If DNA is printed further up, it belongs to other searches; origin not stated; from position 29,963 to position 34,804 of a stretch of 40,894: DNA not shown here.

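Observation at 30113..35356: Giant kinase fused to a restriction-endonuclease-fold domain, translationally coupled to a PP2C phosphatase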

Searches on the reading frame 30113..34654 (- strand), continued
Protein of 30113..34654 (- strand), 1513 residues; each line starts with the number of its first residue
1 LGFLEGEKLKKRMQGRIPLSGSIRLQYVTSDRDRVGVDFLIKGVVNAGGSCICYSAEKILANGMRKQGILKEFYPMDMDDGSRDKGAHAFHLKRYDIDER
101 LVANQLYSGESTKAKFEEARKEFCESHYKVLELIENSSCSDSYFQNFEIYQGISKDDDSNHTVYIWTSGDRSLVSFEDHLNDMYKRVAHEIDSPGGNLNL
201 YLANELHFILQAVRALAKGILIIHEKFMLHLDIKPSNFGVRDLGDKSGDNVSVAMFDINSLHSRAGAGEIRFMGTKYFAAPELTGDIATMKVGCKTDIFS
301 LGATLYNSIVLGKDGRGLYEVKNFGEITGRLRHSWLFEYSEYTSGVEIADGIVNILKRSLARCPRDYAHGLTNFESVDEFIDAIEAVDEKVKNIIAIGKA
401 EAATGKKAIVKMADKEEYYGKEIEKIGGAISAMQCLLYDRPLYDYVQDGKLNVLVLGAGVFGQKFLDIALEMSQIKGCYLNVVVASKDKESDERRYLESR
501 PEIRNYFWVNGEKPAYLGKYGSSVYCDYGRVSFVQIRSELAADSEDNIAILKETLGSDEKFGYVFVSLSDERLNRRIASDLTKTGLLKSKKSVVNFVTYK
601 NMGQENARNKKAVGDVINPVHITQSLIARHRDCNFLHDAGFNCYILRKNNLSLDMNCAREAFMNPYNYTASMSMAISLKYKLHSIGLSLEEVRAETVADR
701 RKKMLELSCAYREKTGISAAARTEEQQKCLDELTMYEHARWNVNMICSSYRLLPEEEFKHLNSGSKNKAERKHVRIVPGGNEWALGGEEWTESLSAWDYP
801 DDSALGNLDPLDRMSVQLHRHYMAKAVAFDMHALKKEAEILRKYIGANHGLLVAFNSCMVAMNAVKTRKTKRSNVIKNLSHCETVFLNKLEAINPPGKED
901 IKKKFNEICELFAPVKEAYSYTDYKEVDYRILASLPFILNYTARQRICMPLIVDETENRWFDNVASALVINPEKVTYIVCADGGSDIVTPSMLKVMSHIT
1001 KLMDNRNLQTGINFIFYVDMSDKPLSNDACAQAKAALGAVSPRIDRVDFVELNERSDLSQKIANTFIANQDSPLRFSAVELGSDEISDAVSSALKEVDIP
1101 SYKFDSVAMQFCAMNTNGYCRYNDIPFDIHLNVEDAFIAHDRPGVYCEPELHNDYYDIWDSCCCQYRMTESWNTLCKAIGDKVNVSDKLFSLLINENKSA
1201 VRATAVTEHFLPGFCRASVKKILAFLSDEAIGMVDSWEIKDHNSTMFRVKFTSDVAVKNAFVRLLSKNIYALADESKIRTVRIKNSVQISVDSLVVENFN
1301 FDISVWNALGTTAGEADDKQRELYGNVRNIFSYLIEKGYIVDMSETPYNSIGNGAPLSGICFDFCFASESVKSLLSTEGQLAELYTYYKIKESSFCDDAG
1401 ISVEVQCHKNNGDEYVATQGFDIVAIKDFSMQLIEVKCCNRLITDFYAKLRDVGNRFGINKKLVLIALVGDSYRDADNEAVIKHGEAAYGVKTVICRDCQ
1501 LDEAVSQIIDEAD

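Call 75: find_encoding_contigs(protein=P0010, flank=10000, max_places=1)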
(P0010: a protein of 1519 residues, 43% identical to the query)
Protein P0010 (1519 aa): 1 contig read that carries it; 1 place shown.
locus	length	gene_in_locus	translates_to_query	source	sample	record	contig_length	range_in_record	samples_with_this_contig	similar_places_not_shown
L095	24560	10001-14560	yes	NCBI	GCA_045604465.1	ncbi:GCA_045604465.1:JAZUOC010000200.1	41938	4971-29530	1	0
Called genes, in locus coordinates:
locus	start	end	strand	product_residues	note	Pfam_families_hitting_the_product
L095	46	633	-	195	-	PF00574:CLP_protease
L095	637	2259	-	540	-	PF02534:T4SS-DNA_transf, PF10412:TrwB_AAD_bind, PF12696:TraG-D_C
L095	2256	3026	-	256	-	-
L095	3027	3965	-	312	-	-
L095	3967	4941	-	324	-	-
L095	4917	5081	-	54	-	-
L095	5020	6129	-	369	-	PF21196:PcrA_UvrD_tudor (weak)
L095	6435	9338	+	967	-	-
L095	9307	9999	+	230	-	PF13672:PP2C_2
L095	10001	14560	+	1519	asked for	PF00069:Pkinase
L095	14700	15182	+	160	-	-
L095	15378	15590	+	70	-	PF13443:HTH_26, PF01381:HTH_3 (faint)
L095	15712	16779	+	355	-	PF13676:TIR_2 (weak)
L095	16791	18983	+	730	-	-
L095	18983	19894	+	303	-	-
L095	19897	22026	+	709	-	-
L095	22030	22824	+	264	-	PF02675:AdoMet_dc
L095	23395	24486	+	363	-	PF10263:SprT-like (weak)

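Call 76: find_encoding_contigs(protein=P0036, flank=10000, max_places=1)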
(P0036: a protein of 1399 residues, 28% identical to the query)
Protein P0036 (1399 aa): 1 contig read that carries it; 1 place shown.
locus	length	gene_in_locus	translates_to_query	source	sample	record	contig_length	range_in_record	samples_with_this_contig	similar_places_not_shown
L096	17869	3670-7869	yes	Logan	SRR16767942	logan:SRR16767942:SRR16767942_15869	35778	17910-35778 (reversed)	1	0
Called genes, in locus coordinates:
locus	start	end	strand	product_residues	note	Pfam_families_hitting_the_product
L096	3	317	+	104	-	?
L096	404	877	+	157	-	PF14083:PGDYG (weak)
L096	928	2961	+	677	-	-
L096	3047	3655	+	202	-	PF13672:PP2C_2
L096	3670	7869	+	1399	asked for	PF00069:Pkinase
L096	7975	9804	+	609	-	-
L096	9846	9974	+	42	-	-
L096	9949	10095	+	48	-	PF00515:TPR_1 (weak), PF13181:TPR_8 (weak)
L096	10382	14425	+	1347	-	PF13676:TIR_2, PF05729:NACHT, PF00400:WD40, PF23381:Beta-prop_IFT122_1st, PF23393:Beta-prop_WDR90_POC16_2nd, PF23409:Beta-prop_EML, PF23414:Beta-prop_EML_2, PF24105:Beta-prop_CAF1B_HIR1, +104 more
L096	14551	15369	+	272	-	PF13271:DUF4062 (faint), PF13676:TIR_2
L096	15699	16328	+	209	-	-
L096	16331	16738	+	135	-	-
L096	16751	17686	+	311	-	-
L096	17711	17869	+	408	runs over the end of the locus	PF00691:OmpA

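Call 77: find_encoding_contigs(protein=P0053, flank=10000, max_places=1)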
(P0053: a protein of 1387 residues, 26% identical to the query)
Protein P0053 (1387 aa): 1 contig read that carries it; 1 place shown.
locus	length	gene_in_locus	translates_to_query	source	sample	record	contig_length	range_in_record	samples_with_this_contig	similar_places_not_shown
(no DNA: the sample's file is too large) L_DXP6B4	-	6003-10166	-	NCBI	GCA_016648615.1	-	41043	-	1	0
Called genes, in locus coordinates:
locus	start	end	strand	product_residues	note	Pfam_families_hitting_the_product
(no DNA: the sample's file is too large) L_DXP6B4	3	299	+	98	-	?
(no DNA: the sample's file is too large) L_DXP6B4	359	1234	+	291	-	-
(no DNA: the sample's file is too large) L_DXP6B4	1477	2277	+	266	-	PF14487:DarT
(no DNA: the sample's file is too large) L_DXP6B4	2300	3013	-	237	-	PF22397:NADAR-DarT1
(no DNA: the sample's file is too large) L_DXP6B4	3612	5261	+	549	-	-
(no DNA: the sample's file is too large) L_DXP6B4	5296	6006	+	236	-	PF13672:PP2C_2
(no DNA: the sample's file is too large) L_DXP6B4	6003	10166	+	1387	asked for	PF00069:Pkinase, PF09002:Card1_endonuc (weak)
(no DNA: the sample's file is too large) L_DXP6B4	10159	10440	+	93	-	PF02026:RyR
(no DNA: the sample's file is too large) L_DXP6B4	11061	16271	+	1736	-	PF00270:DEAD, PF00271:Helicase_C, PF09369:MZB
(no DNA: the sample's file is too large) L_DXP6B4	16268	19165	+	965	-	PF00176:SNF2-rel_dom, PF00270:DEAD, PF04851:ResIII, PF00271:Helicase_C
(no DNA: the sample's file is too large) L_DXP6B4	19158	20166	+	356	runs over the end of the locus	PF17761:DUF1016_N, PF06250:YhcG_C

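Call 88: search_protein_families(library=pfam, proteins=[L096:7975-9801:+, L009:12032-13690:+, L095:15712-16776:+, L095:16791-18980:+, L008:2805-4754:-], max_evalue=0.01)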
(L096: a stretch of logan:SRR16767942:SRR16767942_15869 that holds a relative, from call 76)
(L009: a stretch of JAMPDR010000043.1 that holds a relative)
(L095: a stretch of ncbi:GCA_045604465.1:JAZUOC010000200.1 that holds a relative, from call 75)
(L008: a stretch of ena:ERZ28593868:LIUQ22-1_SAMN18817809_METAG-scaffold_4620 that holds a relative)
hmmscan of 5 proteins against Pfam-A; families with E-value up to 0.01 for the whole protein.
L096:7975-9801:+ (609 aa): 2 families
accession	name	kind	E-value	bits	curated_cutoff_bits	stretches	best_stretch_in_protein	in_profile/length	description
PF13600.11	DUF4140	-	0.0024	18.7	27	1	151-214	28-88/98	N-terminal domain of unknown function (DUF4140)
PF20277.3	CTD11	-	0.0071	17.3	27.7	1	101-161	56-117/138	C-terminal domain 11 of the ABC-three component (ABC-3C) systems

L009:12032-13690:+ (553 aa): 5 families
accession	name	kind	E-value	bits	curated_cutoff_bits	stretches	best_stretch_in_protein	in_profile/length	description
PF13676.11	TIR_2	-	8.1e-17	62.3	28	1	422-540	1-118/122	TIR domain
PF14083.11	PGDYG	-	3.1e-05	24.7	27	1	77-161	10-101/102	PGDYG protein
PF01582.25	TIR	-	0.00027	21.2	21.3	1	427-495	11-80/179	TIR domain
PF13809.12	Tubulin_2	-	0.00034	20.4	27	1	189-223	2-42/356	Tubulin like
PF08937.16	ThsB_TIR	-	0.00072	20.4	21.2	1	457-512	45-97/100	Thoeris protein ThsB, TIR-like domain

L095:15712-16776:+ (355 aa): 1 family
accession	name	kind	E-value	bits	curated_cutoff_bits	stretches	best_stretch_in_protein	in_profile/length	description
PF13676.11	TIR_2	-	1.4e-07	32.5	28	1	8-112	1-103/122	TIR domain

L095:16791-18980:+ (730 aa): 1 family
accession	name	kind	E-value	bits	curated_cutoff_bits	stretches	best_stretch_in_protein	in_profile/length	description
PF24615.2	Spectrin_Anc-1_2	-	0.0055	17.4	28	1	331-438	2-103/105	Nuclear anchorage protein 1, spectrin repeat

L008:2805-4754:- (649 aa): 0 families
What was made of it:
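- L009 carries a PGDYG-TIR fusion (call 88).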

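Call 97: search_dna_similar(query=window:30116-34654:-, collection=plasmids, mode=protein, max_rows=10)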
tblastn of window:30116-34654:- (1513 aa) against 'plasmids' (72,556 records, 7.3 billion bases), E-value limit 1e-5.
Records with a match: 1; places in all: 1; records where one place covers at least 80% of the query: 0.
Best place of each record, by identity: <60% 1.
By first word of the organism name: Rhodococcus 1.
By predicted mobility (MOB-suite, as given by PLSDB): non-mobilizable 1.
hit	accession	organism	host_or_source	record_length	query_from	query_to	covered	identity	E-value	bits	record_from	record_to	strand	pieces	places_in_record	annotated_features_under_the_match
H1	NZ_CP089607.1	Rhodococcus qingshengii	cell culture,activated sludge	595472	203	374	11%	33.9%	3e-6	60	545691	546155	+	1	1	none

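Call 98: search_dna_similar(query=window:30116-34654:-, collection=phages, mode=protein, max_rows=10)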
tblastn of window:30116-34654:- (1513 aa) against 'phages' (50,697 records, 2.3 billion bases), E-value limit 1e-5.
No match.
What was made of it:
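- Tried and rejected: PLSDB and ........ tblastn gave nothing (calls 97, 98).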

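Call 102: search_protein_families(library=pfam, proteins=[L011:8031-8339:+, L011:8443-9435:+, L011:9673-10428:+, L011:10431-11015:+, L011:11022-12314:+, L011:12362-12709:+, L009:13923-17042:-, L009:17345-18505:+, L006:16602-16877:+, L006:17065-18327:-], max_evalue=0.01)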
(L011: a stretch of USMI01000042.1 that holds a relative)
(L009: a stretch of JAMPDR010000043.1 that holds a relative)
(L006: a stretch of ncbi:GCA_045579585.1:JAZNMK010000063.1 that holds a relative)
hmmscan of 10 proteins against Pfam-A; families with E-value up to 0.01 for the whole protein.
L011:8031-8339:+ (103 aa): 1 family
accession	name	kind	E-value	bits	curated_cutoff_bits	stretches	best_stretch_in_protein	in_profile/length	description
PF02026.21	RyR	-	3.7e-33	114.1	27.4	1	12-101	1-90/91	RyR domain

L011:8443-9435:+ (331 aa): 3 families
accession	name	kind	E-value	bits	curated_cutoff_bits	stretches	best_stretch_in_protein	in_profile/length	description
PF13676.11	TIR_2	-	1.3e-13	51.9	28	1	2-93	23-109/122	TIR domain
PF01582.25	TIR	-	4.2e-05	23.8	21.3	1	2-76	28-97/179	TIR domain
PF08937.16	ThsB_TIR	-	0.0029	18.4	21.2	1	24-70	49-91/100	Thoeris protein ThsB, TIR-like domain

L011:9673-10428:+ (252 aa): 1 family
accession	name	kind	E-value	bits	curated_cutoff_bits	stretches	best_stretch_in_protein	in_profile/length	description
PF10722.14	YbjN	-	1.3e-06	29.2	22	1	35-154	3-115/126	Putative bacterial sensory transduction regulator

L011:10431-11015:+ (195 aa): 3 families
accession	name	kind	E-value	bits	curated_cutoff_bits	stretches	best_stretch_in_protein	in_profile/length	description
PF00574.28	CLP_protease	-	2.2e-49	168.3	20.2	1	18-188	11-180/182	Clp protease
PF25145.1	NfeD1b_N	-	0.00028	20.9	40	1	38-115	16-92/189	NfeD1b, N-terminal domain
PF01972.22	SDH_protease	-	0.002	17.6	31.3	1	52-124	90-161/286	ClpP-like SDH-type serine proteinase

L011:11022-12314:+ (431 aa): 3 families
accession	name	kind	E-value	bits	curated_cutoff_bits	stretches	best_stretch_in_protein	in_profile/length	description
PF02534.20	T4SS-DNA_transf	-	4.5e-36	125.1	20.1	1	22-365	37-381/468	Type IV secretory system Conjugative DNA transfer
PF12696.13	TraG-D_C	-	1e-18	67.9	22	1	288-364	1-77/126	TraM recognition site of TraD and TraG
PF10412.15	TrwB_AAD_bind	-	2.9e-12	46.6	20.5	1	26-365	17-322/387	Type IV secretion-system coupling protein DNA-binding domain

L011:12362-12709:+ (116 aa): 0 families

L009:13923-17042:- (1039 aa): 11 families
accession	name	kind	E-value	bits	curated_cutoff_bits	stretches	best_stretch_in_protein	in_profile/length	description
PF13424.12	TPR_12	-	1.3e-49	166.7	30.1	4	441-519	2-76/77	Tetratricopeptide repeat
PF13374.12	TPR_10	-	4.8e-48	160.3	27.5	2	491-522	5-36/42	Tetratricopeptide repeat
PF13181.12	TPR_8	-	5.2e-34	113.9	25.7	4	717-749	1-33/34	Tetratricopeptide repeat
PF00515.34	TPR_1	-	1.8e-30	103.9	27.8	3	717-749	1-33/34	Tetratricopeptide repeat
PF07719.23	TPR_2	-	3e-27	92.9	27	2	488-520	1-33/34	Tetratricopeptide repeat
PF13176.12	TPR_7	-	3.4e-21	73.9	27.9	1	492-520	3-31/36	Tetratricopeptide repeat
PF24885.1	TPR_NPHP3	-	2.5e-14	53.7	100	1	647-796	77-216/239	Nephrocystin-3 TPR domain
PF17874.7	TPR_MalT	-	2.2e-13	50.6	45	1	717-805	80-161/336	MalT-like TPR region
PF13428.12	TPR_14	-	2.5e-10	40.4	23.5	0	494-524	7-37/44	Tetratricopeptide repeat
PF13432.12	TPR_16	-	1.7e-06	28.8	32.7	0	925-974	15-59/65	Tetratricopeptide repeat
PF13431.12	TPR_17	-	5e-05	23.7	24.4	0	481-508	6-33/34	Tetratricopeptide repeat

L009:17345-18505:+ (387 aa): 2 families
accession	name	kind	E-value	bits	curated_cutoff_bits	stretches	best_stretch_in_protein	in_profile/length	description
PF01546.33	Peptidase_M20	-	4.2e-44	151.4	24.6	1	76-384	1-204/206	Peptidase family M20/M25/M40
PF07687.19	M20_dimer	-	6e-16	58.8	21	1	191-286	9-104/107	Peptidase dimerisation domain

L006:16602-16877:+ (92 aa): 0 families

L006:17065-18327:- (420 aa): 2 families
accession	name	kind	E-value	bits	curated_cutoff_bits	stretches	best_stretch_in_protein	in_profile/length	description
PF16248.10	DUF4905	-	0.00052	20.3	29.6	0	181-206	36-61/83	Domain of unknown function (DUF4905)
PF21818.3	DUF6884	-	0.0086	16.7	30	0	147-195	61-109/135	Family of unknown function (DUF6884)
